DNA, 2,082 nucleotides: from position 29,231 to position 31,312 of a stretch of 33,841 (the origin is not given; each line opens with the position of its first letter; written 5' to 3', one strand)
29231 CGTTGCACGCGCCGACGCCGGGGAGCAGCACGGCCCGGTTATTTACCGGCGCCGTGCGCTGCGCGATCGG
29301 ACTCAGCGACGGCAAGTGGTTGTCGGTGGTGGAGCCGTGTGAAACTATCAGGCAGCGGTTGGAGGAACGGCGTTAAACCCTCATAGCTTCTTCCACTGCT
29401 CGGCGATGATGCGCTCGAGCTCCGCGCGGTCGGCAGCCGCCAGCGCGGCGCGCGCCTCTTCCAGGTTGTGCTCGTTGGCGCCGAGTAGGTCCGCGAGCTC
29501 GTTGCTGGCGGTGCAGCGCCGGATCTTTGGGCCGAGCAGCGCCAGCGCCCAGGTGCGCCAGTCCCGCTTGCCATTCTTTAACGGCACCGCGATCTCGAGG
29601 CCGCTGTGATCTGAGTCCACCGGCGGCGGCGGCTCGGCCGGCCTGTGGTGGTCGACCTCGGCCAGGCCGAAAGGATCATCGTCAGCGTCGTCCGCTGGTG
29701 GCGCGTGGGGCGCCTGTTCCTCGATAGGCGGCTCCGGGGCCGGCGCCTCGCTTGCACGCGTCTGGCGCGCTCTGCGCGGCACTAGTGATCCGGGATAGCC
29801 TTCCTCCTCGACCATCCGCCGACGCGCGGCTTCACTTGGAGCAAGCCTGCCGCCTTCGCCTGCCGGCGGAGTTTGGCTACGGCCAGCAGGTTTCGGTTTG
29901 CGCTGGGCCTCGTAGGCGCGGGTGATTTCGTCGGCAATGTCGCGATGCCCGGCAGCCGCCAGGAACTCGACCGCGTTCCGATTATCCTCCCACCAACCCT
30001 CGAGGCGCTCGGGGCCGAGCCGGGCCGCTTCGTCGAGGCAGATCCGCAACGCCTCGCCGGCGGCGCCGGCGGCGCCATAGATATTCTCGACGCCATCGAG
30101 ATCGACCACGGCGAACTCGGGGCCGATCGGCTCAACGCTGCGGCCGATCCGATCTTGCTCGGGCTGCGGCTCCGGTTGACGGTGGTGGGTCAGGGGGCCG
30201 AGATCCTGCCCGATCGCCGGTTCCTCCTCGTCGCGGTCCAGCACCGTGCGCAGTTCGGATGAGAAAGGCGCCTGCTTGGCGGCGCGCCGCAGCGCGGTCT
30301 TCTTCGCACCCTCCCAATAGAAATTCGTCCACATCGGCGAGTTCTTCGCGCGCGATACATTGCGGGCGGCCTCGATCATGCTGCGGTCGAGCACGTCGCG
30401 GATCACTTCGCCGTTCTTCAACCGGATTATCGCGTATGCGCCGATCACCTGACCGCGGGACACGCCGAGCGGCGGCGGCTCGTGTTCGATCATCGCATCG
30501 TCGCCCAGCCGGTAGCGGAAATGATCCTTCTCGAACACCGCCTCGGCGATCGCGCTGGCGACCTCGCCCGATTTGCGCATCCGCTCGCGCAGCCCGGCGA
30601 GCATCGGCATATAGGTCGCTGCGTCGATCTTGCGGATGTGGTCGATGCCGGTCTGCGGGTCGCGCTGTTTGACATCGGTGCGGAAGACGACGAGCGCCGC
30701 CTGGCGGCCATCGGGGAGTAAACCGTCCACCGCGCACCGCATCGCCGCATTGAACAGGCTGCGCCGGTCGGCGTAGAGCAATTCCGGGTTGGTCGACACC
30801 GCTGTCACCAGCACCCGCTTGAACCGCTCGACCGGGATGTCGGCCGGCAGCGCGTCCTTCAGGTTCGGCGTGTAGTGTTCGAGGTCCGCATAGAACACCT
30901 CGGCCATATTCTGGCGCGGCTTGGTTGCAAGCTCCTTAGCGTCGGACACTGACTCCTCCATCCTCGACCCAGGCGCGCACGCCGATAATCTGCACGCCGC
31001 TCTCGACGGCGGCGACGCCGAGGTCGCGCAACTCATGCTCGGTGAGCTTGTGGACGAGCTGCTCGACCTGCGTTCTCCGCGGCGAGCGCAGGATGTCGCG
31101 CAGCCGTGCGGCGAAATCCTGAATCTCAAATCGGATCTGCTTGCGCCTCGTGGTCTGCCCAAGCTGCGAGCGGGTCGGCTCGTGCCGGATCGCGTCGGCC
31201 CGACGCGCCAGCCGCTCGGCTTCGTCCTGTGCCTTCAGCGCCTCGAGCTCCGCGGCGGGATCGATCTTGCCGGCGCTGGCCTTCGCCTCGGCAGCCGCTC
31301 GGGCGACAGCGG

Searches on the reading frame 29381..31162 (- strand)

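Call 35: search_protein_families(library=pfam, proteins=[window:29381-31162:-], max_evalue=0.001)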
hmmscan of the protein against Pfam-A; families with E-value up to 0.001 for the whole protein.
window:29381-31162:- (593 aa): 1 family
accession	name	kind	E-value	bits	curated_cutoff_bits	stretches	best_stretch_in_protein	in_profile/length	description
PF03837.19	RecT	-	3.4e-32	112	24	1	112-313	1-187/198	RecT family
